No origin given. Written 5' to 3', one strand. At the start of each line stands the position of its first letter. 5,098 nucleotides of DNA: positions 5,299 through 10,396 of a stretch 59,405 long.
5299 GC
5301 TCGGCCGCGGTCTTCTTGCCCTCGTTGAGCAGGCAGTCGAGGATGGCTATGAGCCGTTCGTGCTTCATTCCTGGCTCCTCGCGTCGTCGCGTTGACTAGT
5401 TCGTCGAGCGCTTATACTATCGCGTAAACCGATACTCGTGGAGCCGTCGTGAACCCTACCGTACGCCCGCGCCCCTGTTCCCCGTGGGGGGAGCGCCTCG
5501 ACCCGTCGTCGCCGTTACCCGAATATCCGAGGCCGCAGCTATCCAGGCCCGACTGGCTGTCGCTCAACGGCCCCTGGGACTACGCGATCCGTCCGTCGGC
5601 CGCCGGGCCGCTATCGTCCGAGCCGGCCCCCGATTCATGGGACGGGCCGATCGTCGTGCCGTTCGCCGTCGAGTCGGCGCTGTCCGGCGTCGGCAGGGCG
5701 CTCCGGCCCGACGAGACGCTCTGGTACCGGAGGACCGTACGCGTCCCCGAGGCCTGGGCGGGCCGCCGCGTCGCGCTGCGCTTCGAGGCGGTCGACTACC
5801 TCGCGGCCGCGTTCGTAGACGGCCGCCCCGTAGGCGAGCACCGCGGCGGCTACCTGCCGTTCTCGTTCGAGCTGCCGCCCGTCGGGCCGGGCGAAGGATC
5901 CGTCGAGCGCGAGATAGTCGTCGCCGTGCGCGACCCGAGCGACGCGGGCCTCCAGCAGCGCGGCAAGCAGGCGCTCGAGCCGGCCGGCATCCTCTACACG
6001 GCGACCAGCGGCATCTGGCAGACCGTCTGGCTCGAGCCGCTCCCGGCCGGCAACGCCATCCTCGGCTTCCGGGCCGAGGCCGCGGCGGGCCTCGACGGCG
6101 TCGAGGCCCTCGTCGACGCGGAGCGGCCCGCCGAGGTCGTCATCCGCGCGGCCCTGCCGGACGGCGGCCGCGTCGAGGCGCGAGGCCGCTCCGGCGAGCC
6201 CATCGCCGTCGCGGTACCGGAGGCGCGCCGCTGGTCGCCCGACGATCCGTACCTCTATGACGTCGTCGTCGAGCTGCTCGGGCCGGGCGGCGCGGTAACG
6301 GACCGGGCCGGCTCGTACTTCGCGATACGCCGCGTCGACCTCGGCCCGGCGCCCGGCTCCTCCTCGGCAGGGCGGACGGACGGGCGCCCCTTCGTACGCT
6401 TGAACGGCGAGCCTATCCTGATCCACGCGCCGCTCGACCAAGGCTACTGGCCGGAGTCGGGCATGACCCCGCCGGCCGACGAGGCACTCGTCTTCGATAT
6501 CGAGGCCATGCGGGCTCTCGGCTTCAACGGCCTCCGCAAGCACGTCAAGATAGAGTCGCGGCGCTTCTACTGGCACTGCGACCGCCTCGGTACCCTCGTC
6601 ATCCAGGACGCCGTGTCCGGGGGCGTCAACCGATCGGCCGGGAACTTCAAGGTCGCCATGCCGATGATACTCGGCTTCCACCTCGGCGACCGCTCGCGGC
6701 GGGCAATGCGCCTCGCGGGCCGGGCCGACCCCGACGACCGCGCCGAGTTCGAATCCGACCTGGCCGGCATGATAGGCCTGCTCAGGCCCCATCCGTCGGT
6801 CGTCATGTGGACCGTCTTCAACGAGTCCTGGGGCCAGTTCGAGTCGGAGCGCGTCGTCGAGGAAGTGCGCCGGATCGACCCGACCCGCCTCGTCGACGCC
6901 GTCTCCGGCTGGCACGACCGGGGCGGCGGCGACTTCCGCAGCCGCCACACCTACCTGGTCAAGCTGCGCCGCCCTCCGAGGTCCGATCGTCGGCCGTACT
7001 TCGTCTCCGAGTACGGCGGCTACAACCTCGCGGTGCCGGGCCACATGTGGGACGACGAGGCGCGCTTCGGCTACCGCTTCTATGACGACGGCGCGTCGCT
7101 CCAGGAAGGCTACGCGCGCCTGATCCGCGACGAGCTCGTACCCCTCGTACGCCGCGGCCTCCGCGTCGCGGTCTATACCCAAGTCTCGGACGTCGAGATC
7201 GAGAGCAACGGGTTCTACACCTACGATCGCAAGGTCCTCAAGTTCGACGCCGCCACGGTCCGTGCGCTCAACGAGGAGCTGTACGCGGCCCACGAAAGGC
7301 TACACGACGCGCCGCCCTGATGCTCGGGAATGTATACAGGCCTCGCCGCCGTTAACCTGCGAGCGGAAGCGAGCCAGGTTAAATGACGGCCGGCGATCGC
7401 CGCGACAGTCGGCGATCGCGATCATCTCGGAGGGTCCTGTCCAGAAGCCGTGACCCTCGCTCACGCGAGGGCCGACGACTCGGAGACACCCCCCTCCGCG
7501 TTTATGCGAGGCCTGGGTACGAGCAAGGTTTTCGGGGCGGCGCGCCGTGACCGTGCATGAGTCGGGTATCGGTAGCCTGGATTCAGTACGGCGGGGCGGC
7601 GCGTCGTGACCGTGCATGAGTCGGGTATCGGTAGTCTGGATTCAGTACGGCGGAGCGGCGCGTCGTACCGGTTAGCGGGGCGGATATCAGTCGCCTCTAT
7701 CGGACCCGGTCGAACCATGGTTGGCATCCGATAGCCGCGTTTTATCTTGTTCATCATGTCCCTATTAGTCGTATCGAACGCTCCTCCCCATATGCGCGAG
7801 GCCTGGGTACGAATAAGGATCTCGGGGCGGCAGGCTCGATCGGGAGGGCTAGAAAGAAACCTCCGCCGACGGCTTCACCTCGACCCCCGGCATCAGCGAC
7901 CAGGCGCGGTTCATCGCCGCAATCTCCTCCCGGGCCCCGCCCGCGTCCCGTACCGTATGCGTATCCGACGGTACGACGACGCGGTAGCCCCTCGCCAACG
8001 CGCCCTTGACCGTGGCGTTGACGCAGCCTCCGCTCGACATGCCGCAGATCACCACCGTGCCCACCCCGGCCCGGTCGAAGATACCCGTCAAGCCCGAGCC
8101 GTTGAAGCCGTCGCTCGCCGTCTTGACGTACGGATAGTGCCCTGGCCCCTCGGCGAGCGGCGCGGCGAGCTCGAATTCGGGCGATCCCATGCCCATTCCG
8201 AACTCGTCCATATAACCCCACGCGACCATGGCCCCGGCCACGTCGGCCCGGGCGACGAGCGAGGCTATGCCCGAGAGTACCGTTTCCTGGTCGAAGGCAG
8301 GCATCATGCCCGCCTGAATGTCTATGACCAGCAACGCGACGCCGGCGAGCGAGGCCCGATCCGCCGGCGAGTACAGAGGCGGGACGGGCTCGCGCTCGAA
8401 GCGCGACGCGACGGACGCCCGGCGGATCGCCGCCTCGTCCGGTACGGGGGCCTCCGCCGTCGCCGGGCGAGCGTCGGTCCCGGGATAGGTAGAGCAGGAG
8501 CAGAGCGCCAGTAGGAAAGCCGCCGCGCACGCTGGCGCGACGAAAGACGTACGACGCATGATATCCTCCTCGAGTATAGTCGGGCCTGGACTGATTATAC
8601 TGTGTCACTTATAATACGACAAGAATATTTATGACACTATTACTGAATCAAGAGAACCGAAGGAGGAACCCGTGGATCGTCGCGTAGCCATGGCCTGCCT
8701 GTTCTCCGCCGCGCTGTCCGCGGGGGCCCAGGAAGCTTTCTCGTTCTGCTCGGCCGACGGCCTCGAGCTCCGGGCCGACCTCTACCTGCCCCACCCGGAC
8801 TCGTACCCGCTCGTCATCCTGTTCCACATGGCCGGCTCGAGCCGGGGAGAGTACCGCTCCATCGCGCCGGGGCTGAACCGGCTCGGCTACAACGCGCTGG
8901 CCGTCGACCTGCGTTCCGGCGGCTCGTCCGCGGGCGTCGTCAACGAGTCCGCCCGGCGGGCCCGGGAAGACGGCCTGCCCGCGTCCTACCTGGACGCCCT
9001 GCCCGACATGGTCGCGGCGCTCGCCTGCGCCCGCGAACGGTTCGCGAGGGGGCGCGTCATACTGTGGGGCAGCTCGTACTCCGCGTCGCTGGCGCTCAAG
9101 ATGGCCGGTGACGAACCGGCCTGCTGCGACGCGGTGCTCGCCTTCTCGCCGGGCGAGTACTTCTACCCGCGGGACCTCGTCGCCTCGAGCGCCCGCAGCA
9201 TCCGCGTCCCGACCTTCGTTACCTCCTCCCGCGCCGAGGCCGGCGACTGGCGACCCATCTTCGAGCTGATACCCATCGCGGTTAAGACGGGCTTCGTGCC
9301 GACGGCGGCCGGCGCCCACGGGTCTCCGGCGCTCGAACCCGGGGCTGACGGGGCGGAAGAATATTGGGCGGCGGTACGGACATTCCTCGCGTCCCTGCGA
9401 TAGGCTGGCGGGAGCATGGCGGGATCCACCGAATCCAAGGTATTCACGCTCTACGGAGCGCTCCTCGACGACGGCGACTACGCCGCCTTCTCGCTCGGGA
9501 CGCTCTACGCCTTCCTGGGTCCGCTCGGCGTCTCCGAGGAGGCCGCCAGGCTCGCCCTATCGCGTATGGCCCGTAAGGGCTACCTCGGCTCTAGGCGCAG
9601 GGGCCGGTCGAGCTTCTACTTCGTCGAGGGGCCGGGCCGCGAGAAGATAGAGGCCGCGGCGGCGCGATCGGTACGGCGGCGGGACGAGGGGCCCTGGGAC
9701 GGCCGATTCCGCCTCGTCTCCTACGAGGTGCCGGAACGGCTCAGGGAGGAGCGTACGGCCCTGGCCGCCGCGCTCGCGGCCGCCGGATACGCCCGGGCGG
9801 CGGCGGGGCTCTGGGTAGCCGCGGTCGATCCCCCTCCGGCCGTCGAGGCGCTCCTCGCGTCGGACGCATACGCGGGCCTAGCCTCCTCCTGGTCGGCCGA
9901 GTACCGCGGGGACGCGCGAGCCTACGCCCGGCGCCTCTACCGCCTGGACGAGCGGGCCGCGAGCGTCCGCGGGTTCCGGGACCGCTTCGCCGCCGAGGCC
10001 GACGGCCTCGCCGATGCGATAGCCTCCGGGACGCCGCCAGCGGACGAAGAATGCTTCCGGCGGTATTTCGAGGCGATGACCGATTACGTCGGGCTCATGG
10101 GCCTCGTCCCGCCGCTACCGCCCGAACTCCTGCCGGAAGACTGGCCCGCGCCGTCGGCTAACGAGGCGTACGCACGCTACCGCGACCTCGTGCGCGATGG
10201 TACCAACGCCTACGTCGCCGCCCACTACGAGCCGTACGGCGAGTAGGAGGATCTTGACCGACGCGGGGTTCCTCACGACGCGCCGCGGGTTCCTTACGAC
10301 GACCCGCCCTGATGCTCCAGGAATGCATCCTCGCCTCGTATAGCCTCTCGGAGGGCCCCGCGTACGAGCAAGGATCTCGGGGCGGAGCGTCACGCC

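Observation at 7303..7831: Dispersed mosaic repeat family built on a long hairpin whose structure is conserved while its sequence varies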

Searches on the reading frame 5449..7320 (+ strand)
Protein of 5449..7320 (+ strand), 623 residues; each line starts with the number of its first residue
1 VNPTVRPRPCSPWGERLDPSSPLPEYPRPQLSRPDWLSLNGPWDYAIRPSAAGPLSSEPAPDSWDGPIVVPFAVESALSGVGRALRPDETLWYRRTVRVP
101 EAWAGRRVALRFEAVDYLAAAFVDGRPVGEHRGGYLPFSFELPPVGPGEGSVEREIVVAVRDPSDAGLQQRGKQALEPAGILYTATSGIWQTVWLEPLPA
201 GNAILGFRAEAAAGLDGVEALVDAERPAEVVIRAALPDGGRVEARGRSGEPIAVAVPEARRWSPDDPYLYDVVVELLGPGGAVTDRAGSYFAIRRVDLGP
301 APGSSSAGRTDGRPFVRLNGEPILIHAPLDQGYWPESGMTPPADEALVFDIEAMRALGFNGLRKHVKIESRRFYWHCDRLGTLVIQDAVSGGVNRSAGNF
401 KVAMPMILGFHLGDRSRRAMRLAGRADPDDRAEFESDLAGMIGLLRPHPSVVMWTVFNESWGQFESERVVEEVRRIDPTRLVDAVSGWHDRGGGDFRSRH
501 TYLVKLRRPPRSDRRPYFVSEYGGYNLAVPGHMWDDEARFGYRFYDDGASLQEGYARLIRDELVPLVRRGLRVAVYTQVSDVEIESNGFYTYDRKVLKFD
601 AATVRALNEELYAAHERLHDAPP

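Call 15: search_protein_families(library=pfam, proteins=[window:5449-7320:+], max_evalue=0.01)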
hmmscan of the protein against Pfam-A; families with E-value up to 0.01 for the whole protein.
window:5449-7320:+ (623 aa): 4 families
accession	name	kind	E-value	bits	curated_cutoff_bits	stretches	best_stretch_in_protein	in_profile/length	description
PF02836.23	Glyco_hydro_2_C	-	1.2e-12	48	21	1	345-492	36-168/302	Glycosyl hydrolases family 2, TIM barrel domain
PF02837.24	Glyco_hydro_2_N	-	2.3e-12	47.6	28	1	89-195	65-165/169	Glycosyl hydrolases family 2, sugar binding domain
PF00703.27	Glyco_hydro_2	-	6.1e-07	30.6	23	1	250-294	56-109/109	Glycosyl hydrolases family 2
PF22666.2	Glyco_hydro_2_N2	-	2.8e-05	24.7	27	1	89-174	48-131/167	Glycosyl hydrolase 2 galactose-binding domain-like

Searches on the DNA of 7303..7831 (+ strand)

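Call 78: search_dna_similar(query=window:7303-7831:+, collection=phages, mode=distant, max_evalue=0.001, max_rows=10)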
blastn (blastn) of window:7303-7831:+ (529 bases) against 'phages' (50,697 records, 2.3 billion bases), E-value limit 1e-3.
No match.

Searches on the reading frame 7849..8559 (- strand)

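Call 15: search_protein_families(library=pfam, proteins=[window:7849-8559:-], max_evalue=0.01)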
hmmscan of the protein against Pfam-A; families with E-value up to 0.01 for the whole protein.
window:7849-8559:- (236 aa): 1 family
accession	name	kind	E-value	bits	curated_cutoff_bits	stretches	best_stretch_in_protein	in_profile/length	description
PF00857.26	Isochorismatase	-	3.5e-21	76.5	27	1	75-217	2-164/175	Isochorismatase domain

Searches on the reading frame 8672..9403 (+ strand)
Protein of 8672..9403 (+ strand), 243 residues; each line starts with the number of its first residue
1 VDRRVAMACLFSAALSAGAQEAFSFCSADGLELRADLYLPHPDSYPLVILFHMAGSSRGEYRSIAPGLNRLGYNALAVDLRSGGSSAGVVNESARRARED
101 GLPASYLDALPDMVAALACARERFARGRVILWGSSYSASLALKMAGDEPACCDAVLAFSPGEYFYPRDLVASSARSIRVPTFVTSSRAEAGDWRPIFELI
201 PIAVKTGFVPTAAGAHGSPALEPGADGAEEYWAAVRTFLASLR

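Call 15: search_protein_families(library=pfam, proteins=[window:8672-9403:+], max_evalue=0.01)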
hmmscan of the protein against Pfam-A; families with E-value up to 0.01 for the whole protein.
window:8672-9403:+ (243 aa): 4 families
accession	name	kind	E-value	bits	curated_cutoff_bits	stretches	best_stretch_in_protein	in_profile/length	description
PF12146.15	Hydrolase_4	-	1.9e-07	31.1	27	1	47-160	6-109/239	Serine aminopeptidase, S33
PF00561.26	Abhydrolase_1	-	4e-06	27.1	25.8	1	46-158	1-100/245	alpha/beta hydrolase fold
PF02129.25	Peptidase_S15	-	4.3e-05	23.8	23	1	29-165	1-133/262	X-Pro dipeptidyl-peptidase (S15 family)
PF01738.24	DLH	-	0.0093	16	21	0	37-160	5-129/217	Dienelactone hydrolase family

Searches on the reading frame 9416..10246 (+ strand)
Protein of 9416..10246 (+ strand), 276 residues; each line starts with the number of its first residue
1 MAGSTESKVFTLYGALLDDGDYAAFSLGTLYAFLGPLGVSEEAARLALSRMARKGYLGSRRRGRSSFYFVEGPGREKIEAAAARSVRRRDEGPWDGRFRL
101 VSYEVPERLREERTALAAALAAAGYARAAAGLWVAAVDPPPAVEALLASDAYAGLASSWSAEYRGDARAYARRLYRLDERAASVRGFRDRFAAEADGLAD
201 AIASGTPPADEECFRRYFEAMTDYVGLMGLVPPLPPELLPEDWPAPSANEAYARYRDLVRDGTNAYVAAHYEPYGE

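Call 15: search_protein_families(library=pfam, proteins=[window:9416-10246:+], max_evalue=0.01)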
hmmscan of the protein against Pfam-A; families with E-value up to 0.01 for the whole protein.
window:9416-10246:+ (276 aa): 3 families
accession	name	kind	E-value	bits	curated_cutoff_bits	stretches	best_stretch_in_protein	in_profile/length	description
PF07848.18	PaaX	-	1.4e-12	48.1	24.8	1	5-68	2-64/70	PaaX-like protein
PF20803.2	PaaX_M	-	2.4e-11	44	24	1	92-164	2-74/83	PaaX protein central Cas2-like domain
PF08223.16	PaaX_C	-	3.7e-10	40.5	22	1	182-268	8-90/91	PaaX-like protein C-terminal domain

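Call 70: find_encoding_contigs(protein=window:9416-10246:+, flank=10000, max_places=8)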
Protein window:9416-10246:+ (276 aa): 1 contig read that carries it; 1 place shown.
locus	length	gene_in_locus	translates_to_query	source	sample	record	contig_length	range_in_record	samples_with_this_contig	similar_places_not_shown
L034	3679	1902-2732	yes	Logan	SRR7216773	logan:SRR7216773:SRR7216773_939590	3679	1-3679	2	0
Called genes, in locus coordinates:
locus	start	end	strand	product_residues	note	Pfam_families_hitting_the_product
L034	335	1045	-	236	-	PF00857:Isochorismatase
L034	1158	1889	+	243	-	PF00561:Abhydrolase_1 (weak), PF12146:Hydrolase_4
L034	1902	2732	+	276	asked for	PF07848:PaaX, PF20803:PaaX_M, PF08223:PaaX_C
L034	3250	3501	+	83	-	-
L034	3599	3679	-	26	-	?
